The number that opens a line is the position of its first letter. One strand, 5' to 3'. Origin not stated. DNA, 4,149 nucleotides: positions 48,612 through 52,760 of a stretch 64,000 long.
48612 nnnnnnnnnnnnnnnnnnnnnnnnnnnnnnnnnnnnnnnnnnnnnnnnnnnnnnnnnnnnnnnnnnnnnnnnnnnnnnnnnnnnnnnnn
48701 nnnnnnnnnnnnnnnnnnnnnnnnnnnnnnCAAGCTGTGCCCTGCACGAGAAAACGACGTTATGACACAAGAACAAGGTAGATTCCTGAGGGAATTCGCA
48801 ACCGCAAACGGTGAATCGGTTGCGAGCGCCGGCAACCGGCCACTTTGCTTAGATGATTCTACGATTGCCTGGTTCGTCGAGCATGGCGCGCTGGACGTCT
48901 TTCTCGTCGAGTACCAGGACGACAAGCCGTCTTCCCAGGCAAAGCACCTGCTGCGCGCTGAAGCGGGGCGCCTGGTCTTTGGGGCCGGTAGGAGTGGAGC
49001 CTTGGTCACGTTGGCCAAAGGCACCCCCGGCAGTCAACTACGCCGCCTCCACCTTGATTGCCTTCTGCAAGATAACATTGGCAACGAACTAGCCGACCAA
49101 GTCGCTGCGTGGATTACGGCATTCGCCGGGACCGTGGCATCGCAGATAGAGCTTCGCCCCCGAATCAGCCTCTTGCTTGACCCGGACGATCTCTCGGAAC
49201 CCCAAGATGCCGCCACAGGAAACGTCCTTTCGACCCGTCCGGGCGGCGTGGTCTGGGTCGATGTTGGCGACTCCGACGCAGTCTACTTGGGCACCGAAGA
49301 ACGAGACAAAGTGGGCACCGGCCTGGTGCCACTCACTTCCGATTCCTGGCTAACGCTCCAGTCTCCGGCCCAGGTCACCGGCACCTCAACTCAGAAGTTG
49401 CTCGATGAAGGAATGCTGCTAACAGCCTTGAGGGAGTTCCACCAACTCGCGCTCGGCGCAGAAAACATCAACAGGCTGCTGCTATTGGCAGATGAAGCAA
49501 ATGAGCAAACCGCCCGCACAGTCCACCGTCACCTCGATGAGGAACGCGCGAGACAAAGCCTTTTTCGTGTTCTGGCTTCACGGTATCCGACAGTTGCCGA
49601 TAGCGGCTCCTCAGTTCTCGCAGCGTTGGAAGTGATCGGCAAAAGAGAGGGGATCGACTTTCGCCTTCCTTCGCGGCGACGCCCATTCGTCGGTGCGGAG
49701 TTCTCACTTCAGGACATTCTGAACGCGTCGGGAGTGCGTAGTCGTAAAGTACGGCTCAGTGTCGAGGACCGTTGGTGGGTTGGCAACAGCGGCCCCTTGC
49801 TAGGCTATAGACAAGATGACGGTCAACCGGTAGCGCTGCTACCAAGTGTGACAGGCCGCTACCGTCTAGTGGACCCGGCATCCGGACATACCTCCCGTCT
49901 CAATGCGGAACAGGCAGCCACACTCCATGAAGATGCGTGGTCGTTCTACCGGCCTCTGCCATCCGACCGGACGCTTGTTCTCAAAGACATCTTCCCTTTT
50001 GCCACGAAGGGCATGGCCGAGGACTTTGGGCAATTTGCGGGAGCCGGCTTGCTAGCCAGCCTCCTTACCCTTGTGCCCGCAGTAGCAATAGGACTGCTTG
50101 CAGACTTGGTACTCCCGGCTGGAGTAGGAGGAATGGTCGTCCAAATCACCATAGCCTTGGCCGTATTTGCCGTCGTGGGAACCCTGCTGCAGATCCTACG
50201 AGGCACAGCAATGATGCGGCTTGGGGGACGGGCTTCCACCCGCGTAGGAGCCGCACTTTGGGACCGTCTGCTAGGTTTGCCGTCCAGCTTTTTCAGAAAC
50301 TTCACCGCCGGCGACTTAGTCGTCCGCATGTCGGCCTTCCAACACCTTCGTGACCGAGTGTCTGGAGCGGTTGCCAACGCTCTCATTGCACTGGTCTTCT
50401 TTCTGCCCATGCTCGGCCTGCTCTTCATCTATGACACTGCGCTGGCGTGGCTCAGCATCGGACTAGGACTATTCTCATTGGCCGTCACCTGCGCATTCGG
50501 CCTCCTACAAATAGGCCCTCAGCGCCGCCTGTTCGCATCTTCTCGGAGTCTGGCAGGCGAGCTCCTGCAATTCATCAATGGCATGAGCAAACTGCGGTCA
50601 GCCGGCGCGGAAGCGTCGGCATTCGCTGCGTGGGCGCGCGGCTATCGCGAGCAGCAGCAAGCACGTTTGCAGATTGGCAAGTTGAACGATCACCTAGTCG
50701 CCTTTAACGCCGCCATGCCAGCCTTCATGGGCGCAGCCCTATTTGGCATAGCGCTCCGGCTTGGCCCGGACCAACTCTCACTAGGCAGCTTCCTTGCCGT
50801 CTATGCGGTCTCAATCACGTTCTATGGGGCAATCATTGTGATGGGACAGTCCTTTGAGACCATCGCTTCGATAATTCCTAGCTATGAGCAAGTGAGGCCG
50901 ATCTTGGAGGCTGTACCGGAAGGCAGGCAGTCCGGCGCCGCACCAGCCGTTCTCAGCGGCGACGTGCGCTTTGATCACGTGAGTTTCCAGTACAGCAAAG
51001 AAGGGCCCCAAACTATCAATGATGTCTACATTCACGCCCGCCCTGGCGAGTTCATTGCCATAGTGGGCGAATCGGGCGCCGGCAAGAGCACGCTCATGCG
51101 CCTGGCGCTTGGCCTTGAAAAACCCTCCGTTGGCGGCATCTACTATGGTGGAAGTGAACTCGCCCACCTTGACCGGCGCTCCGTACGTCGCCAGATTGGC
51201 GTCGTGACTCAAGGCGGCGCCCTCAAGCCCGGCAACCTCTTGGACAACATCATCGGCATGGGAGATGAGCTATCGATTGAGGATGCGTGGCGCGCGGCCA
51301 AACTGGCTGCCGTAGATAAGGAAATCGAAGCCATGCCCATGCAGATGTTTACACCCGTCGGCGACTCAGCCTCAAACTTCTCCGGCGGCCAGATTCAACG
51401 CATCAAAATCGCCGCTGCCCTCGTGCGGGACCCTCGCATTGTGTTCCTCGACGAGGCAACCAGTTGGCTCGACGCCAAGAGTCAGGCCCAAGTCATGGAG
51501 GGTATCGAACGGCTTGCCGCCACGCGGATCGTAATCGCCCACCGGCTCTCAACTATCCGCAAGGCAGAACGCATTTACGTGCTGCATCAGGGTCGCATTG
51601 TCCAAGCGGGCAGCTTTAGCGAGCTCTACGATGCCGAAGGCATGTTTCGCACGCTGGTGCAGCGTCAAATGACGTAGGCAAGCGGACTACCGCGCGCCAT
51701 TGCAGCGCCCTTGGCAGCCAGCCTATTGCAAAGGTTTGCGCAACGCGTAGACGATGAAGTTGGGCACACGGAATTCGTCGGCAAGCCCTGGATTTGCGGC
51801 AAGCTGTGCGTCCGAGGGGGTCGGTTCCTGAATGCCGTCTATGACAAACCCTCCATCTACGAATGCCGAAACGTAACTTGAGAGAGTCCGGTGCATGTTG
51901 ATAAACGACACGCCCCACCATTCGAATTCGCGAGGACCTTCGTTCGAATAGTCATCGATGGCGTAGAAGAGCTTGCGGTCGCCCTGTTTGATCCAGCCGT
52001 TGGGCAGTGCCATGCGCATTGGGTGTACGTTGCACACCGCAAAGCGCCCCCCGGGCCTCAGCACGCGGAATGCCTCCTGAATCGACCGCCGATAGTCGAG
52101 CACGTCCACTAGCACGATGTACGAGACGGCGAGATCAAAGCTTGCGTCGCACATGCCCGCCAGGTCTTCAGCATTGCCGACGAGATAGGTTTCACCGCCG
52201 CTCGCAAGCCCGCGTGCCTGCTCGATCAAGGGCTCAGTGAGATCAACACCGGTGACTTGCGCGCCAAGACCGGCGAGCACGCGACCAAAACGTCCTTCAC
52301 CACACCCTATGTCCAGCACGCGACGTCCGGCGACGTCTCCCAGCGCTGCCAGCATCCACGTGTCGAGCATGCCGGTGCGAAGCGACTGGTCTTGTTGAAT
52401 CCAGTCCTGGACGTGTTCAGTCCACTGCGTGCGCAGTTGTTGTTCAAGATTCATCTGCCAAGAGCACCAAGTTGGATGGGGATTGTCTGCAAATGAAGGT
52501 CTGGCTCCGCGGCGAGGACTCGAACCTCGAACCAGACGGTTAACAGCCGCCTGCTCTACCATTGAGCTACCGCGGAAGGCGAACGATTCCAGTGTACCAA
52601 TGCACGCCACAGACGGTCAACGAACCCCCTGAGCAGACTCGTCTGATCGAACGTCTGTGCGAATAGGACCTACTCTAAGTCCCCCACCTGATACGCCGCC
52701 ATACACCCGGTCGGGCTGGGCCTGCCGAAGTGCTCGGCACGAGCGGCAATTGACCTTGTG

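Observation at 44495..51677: Double-glycine leader peptide gene with a dedicated HlyD + C39-ABC + cNMP-domain-ABC export module and no recognisable modification enzyme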

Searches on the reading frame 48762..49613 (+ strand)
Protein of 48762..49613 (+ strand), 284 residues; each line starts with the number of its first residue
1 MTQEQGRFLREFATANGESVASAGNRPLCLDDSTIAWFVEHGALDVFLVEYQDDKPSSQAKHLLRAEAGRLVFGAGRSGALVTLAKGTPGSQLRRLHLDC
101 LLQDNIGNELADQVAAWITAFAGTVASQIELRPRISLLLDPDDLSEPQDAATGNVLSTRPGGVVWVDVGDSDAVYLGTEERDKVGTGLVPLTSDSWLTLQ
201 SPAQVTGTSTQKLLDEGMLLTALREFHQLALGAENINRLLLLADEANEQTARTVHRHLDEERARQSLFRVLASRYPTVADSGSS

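Call 32: search_protein_families(library=pfam, proteins=[window:48762-49613:+], max_evalue=10)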
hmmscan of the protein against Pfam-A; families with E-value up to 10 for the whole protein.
seq(284 aa): 0 families

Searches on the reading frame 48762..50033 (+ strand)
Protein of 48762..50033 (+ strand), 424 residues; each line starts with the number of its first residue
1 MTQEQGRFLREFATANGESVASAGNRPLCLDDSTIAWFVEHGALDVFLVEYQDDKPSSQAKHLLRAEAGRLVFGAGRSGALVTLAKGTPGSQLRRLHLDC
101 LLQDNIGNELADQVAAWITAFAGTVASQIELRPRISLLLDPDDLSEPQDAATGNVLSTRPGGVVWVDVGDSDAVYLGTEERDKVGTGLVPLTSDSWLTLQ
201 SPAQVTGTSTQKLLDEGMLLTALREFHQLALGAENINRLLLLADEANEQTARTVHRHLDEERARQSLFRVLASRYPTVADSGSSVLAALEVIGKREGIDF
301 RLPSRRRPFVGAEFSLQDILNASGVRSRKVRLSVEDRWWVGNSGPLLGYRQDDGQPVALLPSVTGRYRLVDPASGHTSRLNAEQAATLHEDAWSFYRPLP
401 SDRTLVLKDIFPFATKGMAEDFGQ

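Call 33: find_homologous_proteins(query=window:48762-50033:+, max_evalue=0.00001)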
Query seq(424 aa) (424 aa): 39 proteins with E <= 0.00001 among 8000 candidates.
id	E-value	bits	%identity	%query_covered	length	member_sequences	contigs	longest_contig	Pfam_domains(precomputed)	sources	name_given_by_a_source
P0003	2.2e-145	503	59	95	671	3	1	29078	PF00664.29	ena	-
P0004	1.7e-126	441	54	98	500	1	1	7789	-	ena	-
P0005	4.1e-93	331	44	98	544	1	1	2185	PF00664.29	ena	-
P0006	1.3e-91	326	45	99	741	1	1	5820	PF00664.29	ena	-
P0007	8.4e-89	317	60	62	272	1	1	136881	-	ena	-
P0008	1.3e-85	306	48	78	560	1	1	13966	PF00664.29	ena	-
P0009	7.5e-83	297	42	100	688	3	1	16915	PF00664.29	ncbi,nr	ncbi:MAG: ABC transporter transmembrane domain-containing protein, partial [Alphaproteobacteria bact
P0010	1.2e-80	290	42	97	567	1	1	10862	-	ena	-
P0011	1.8e-74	269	59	54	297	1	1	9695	-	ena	-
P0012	3.3e-67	246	59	49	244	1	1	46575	-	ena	-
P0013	5.9e-67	245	60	47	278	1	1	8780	-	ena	-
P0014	4.5e-66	242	51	63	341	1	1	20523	-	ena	-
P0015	1.5e-65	240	38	100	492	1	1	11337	-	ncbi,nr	ncbi:MAG: hypothetical protein OXT07_02045, partial [bacterium]|nr:hypothetical protein [bacterium]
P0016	1.1e-60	224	46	70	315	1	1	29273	-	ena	-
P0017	1.9e-59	220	40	81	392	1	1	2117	-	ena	-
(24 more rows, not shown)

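Call 48: predict_structure(alignment_id=A1)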
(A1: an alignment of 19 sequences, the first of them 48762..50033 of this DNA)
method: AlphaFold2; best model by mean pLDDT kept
length: 424 residues; sequences in the alignment: 19
mean_pLDDT: 87.0   pTM: 0.61
mean pLDDT of the five models: 87.0, 85.0, 84.8, 84.8, 84.1
residues with pLDDT >= 90: 236; 70-90: 148; 50-70: 29; < 50: 11
segments of 3 or more residues with pLDDT < 50: 274-281
pLDDT, mean of each block of 10 residues (from residue 1): 68 92 79 94 94 85 95 92 92 93 84 96 92 94 91 96 93 90 87 97 95 93 94 91 90 92 79 48 82 88 67 81 88 89 88 93 85 88 93 86 82 71 64
secondary structure, 60 per line:
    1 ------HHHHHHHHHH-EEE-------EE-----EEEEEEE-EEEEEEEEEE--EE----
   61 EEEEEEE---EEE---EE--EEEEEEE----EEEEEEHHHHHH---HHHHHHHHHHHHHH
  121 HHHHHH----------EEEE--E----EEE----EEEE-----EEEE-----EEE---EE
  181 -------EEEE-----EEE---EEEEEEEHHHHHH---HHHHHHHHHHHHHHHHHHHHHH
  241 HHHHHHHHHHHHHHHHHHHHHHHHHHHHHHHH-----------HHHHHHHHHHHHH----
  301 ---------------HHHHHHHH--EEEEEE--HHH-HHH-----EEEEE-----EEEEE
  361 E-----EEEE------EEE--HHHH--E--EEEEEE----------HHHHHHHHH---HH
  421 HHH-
elements in order: H7-16 E18-20 E35-41 E43-52 E61-67 E71-73 E81-87 E92-97 H98-103 H107-126 E137-140 E148-150 E155-158 E164-167 E173-175 E188-191 E197-199 E203-209 H210-215 H219-272 H284-296 H316-323 E326-331 E346-350 E356-361 E367-370 E377-379 H382-385 E391-396 H407-415 H419-423

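Call 50: fold_search(model_id=the predicted structure, library=pdb)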
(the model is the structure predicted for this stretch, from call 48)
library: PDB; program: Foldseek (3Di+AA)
matches with E <= 10: 1523; with E <= 0.001: 88
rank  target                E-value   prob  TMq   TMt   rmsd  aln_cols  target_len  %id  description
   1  5kbf_A                1.4e-06  1.00  0.19  0.25  12.8       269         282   10  cAMP bound PfPKA-R (141-441) (released 2016-10-12)
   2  3tnp_B                2.1e-06  1.00  0.15  0.22  19.7       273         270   11  Structure and Allostery of the PKA RIIb Tetrameric Holoenzyme (released 2012-02-01)
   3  4jv4                  2.4e-06  1.00  0.14  0.21  13.6       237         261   14  Crystal Structure of RIalpha(91-379) bound to HE33, a N6 di-propyl substituted cAMP analog (released 2013-09-18)
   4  5f0a                  2.9e-06  0.97  0.12  0.07  26.7       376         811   10  CRYSTAL STRUCTURE OF PVX_084705 WITH BOUND 1-tert-butyl-3-(3-chlorophenoxy)-1H-pyrazolo[3,4-d]pyrimidin-4-amine INHIBITO (released 2015-12-16)
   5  5j3u                  3.0e-06  1.00  0.17  0.25  15.6       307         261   12  Co-crystal structure of the regulatory domain of Toxoplasma gondii PKA with cAMP (released 2016-04-20)
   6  6rsx                  3.2e-06  1.00  0.19  0.27  13.4       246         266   11  Regulatory Subunit of cAMP-dependant Protein Kinase A from Euglena gracilis at 1.6 A resolution (released 2020-10-28)
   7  5fet                  4.2e-06  0.99  0.12  0.07  20.1       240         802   12  Crystal Structure of PVX_084705 in presence of Compound 2 (released 2016-01-13)
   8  4wbb_A                4.5e-06  1.00  0.15  0.22  20.1       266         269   12  Single Turnover Autophosphorylation Cycle of the PKA RIIb Holoenzyme (released 2015-05-20)
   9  6byr_B                5.0e-06  0.98  0.12  0.16  20.2       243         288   12  Structures of the PKA RI alpha holoenzyme with the FLHCC driver J-PKAc alpha or native PKAc alpha (released 2019-04-03)
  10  7lz4_D                5.6e-06  1.00  0.14  0.21  14.6       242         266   12  Crystal structure of A211D mutant of Protein Kinase A RIa subunit, a Carney Complex mutation (released 2021-05-26)
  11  4x6r_B                5.6e-06  0.99  0.13  0.18  20.2       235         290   12  An Isoform-specific Myristylation Switch Targets RIIb PKA Holoenzymes to Membranes (released 2015-07-22)
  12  6no7_D                6.0e-06  0.99  0.13  0.17  21.0       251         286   12  Crystal Structure of the full-length wild-type PKA RIa Holoenzyme (released 2019-07-24)
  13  3j4q_B                6.7e-06  0.99  0.14  0.15  20.5       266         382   11  Pseudo-atomic model of the AKAP18-PKA complex in a bent conformation derived from electron microscopy (released 2013-11-13)
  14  6no7_B                7.1e-06  0.98  0.12  0.16  21.8       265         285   13  Crystal Structure of the full-length wild-type PKA RIa Holoenzyme (released 2019-07-24)
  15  1ne4                  7.5e-06  1.00  0.15  0.21  14.1       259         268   13  Crystal Structure of Rp-cAMP Binding R1a Subunit of cAMP-dependent Protein Kinase (released 2004-01-13)
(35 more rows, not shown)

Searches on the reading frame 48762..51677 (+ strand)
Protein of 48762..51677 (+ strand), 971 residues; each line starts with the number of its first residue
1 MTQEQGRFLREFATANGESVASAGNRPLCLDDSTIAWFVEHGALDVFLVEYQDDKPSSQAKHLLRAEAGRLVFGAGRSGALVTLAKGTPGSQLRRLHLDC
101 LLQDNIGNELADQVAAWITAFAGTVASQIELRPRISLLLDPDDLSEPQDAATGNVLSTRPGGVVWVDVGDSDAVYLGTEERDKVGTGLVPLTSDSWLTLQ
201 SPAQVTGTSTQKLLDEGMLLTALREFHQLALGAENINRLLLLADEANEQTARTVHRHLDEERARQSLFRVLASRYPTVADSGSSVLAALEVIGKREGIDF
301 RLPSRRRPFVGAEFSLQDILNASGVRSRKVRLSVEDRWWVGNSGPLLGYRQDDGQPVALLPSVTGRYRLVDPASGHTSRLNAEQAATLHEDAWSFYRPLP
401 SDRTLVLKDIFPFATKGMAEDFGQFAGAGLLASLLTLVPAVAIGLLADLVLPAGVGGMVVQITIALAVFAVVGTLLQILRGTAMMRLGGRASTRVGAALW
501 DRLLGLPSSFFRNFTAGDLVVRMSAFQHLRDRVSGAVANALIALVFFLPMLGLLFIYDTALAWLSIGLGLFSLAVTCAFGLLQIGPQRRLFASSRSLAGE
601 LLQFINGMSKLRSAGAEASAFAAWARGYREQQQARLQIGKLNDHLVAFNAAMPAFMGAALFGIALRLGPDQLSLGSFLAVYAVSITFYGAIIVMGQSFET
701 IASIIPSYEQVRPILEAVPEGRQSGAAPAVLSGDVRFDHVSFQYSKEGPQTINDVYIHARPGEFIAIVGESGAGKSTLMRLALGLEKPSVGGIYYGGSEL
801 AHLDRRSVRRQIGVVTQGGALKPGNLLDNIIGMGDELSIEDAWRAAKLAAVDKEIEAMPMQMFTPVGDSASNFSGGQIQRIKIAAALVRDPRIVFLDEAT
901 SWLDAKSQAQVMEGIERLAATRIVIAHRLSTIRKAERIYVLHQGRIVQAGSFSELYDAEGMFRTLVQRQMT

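Call 7: search_protein_families(library=ncbifam, proteins=[window:48762-51677:+], max_evalue=0.01)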
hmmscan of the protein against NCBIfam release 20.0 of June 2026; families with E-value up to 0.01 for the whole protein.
window:48762-51677:+ (971 aa): 187 families (the best 25 are shown)
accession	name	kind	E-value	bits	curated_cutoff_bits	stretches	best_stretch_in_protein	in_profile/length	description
TIGR03797.1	NHLM_micro_ABC2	equivalog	8.5e-224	745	709.4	1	284-970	3-686/686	NHLP bacteriocin export ABC transporter permease/ATPase subunit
TIGR03796.1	NHLM_micro_ABC1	equivalog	8.3e-92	308.5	853.3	1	425-967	159-710/710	NHLP family bacteriocin export ABC transporter peptidase/permease/ATPase subunit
TIGR01846.1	type_I_sec_HlyB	subfamily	9.6e-84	282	725.55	1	430-970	149-693/694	type I secretion system permease/ATPase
TIGR03375.1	type_I_sec_LssB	subfamily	1.7e-69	234.9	693.1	1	422-954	151-687/696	type I secretion system permease/ATPase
TIGR02204.1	MsbA_rel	hypoth_equivalog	1.6e-68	231.8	780.4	1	428-969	26-575/576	ABC transporter, permease/ATP-binding protein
TIGR02203.1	MsbA_lipidA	equivalog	2.2e-68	231.2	602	1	448-969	43-569/572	lipid A export permease/ATP-binding protein MsbA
TIGR00958.1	3a01208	subfamily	5.5e-62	210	874.6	1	438-966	180-711/711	antigen peptide transporter 2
NF010178.0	PRK13657.1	equivalog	7.4e-61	206.3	733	1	430-969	29-570/588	glucan ABC transporter ATP-binding protein/ permease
NF045513.1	HepA_fam_ABC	equivalog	7.5e-58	196.4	725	1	470-969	109-609/610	heterocyst formation ABC transporter subunit HepA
TIGR01193.1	bacteriocin_ABC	subfamily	8.5e-56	189.8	523.85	1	425-967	161-707/708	peptide cleavage/export ABC transporter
TIGR01842.1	type_I_sec_PrtD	subfamily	6.2e-52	176.9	510.15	1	432-954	18-539/544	type I secretion system permease/ATPase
TIGR02857.1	CydD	equivalog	7.1e-52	177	435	1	428-941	11-529/529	thiol reductant ABC exporter subunit CydD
NF008381.0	PRK11176.1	equivalog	2.1e-48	165.1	867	1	479-970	84-580/582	lipid A ABC transporter ATP-binding protein/permease MsbA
TIGR01192.1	chvA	subfamily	6.2e-47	160.5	585.4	1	730-968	330-569/585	glucan export ABC transporter ATP-binding protein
NF008379.0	PRK11174.1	equivalog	1.3e-46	159.5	684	1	445-969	48-584/588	heme ABC transporter permease/ATP-binding protein CydD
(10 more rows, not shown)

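Call 8: search_protein_families(library=pfam, proteins=[window:48762-51677:+], max_evalue=0.01)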
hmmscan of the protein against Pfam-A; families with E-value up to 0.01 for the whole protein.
window:48762-51677:+ (971 aa): 5 families
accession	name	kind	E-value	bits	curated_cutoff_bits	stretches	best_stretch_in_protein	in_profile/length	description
PF00005.33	ABC_tran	-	7.4e-27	95.1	25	1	753-901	2-137/137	ABC transporter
PF00664.28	ABC_membrane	-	6.2e-14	52.8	28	1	430-690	9-273/274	ABC transporter transmembrane region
PF13191.12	AAA_16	-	1.8e-05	25.8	32.6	1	760-910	23-151/167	AAA ATPase domain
PF02463.25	SMC_N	-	0.00023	21.1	40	0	872-942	136-212/220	RecF/RecN/SMC N terminal domain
PF13401.12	AAA_22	-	0.0012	19.6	27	1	763-815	6-61/130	AAA domain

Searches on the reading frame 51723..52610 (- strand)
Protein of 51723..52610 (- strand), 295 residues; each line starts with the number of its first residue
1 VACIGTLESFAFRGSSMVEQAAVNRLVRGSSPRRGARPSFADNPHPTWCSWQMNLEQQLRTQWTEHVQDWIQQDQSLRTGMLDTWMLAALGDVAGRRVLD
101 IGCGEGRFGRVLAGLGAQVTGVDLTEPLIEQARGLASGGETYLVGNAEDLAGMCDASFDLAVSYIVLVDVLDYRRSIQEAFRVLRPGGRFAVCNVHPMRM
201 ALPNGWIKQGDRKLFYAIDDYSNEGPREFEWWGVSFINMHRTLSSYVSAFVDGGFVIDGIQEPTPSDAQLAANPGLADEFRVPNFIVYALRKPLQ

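Call 12: search_protein_families(library=pfam, proteins=[window:51723-52610:-], max_evalue=0.001)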
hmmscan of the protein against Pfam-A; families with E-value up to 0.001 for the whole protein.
window:51723-52610:- (295 aa): 8 families
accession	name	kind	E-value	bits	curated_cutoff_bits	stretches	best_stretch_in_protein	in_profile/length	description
PF08241.18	Methyltransf_11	-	5.3e-21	75.5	21.2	1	99-191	1-94/95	Methyltransferase domain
PF13649.12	Methyltransf_25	-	1.8e-17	64.2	27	1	98-188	1-97/97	Methyltransferase domain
PF13847.12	Methyltransf_31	-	2e-16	60.4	27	1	95-196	4-113/145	Methyltransferase domain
PF08242.18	Methyltransf_12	-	1.5e-11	45.3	30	1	99-190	1-98/98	Methyltransferase domain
PF13489.12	Methyltransf_23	-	2e-11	44.3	27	1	92-209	20-124/164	Methyltransferase domain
PF01209.24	Ubie_methyltran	-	7.9e-09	35.6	20.1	1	90-195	43-154/233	ubiE/COQ5 methyltransferase family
PF07021.18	MetW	-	0.00014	22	21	1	94-183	13-101/193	Methionine biosynthesis protein MetW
PF05148.21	Methyltransf_8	-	0.00036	20.9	27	0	97-196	75-160/219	Hypothetical methyltransferase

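Call 54: search_protein_families(library=pfam, proteins=[window:51723-52610:-], max_evalue=0.1)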
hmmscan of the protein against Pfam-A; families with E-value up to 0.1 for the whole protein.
window:51723-52610:- (295 aa): 18 families
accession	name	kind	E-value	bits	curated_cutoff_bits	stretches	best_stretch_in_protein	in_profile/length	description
PF08241.18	Methyltransf_11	-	5.3e-21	75.5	21.2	1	99-191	1-94/95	Methyltransferase domain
PF13649.12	Methyltransf_25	-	1.8e-17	64.2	27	1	98-188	1-97/97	Methyltransferase domain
PF13847.12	Methyltransf_31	-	2e-16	60.4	27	1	95-196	4-113/145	Methyltransferase domain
PF08242.18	Methyltransf_12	-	1.5e-11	45.3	30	1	99-190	1-98/98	Methyltransferase domain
PF13489.12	Methyltransf_23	-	2e-11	44.3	27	1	92-209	20-124/164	Methyltransferase domain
PF01209.24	Ubie_methyltran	-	7.9e-09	35.6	20.1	1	90-195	43-154/233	ubiE/COQ5 methyltransferase family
PF07021.18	MetW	-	0.00014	22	21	1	94-183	13-101/193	Methionine biosynthesis protein MetW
PF05148.21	Methyltransf_8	-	0.00036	20.9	27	1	97-196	75-160/219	Hypothetical methyltransferase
PF03848.20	TehB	-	0.0014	18.6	20.4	1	92-167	28-105/193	Tellurite resistance protein TehB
PF05401.17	NodS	-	0.0017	18.7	24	1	86-185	35-137/201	Nodulation protein S (NodS)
PF05175.20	MTS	-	0.002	18.2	23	1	86-163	23-104/170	Methyltransferase small domain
PF00107.32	ADH_zinc_N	-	0.0056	17.1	31.8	1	113-195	11-90/129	Zinc-binding dehydrogenase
PF13679.12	Methyltransf_32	-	0.006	17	27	1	95-137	26-74/143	Methyltransferase domain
PF02353.26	CMAS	-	0.01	15.6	27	1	92-192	60-164/273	Mycolic acid cyclopropane synthetase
PF08003.17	Methyltransf_9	-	0.011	15.1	23.8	1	87-127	108-149/315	Protein of unknown function (DUF1698)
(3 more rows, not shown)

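Call 55: search_protein_families(library=ncbifam, proteins=[window:51723-52610:-], max_evalue=0.01)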
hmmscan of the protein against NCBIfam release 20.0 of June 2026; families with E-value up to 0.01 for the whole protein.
window:51723-52610:- (295 aa): 47 families (the best 25 are shown)
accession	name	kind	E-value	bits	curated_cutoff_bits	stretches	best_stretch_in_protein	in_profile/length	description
NF007610.0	PRK10258.1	equivalog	1.6e-16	60.4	342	1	86-194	34-140/251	malonyl-ACP O-methyltransferase BioC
NF045667.1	MTase_DVU1556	equivalog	8.1e-16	58.1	155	1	87-272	15-177/213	DVU_1556 family methyltransferase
NF043040.1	corrin_prot_MT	hypoth_equivalog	1.2e-14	54.3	180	1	93-194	38-149/216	corrinoid protein-associated methyltransferase CpaM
NF047649.1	MTase_UXPK_star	exception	1.9e-14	53.4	460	1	91-195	73-184/283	methyltransferase/UXPK-star double selenoprotein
NF008823.0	PRK11873.1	subfamily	1.3e-13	51.1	263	1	49-203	32-191/272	arsenite methyltransferase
TIGR01983.1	UbiG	equivalog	3.9e-13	49.2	102.95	1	71-192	37-151/228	bifunctional 2-polyprenyl-6-hydroxyphenol methylase/3-demethylubiquinol 3-O-methyltransferase UbiG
TIGR01934.1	MenG_MenH_UbiE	subfamily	3.1e-12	46.3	158.35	1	89-200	34-149/223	ubiquinone/menaquinone biosynthesis methyltransferase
NF041537.1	ArsM_AhpD_UU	exception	7.4e-12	44.7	510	1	91-194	72-182/345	arsenite methyltransferase/AhpD domain selenoprotein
TIGR02021.1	BchM-ChlM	equivalog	7.3e-11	41.9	158.9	1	82-168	40-129/218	magnesium protoporphyrin IX methyltransferase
TIGR02072.1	BioC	equivalog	1.4e-10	41.4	184.95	1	93-195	33-135/244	malonyl-ACP O-methyltransferase BioC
NF041536.1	ArsM_DUF2284_UU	exception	3.6e-10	38.8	575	1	92-193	73-181/459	arsenite methyltransferase/DUF2284 domain selenoprotein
NF001241.0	PRK00216.1-2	equivalog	8e-10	38.7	327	1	80-195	34-150/231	demethylmenaquinone methyltransferase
NF045825.1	FAmtase_mtf2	equivalog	4.5e-09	35.9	400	1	87-195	51-161/248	fatty-acid O-methyltransferase Mtf2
NF041820.1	daptide_MTase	equivalog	6.4e-09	35.6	175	1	86-195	29-145/243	daptide-type RiPP biosynthesis methyltransferase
NF040538.1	methyl_ArsM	equivalog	8.8e-09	35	500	1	154-195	168-212/356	arsinothricin biosynthesis methyltransferase ArsM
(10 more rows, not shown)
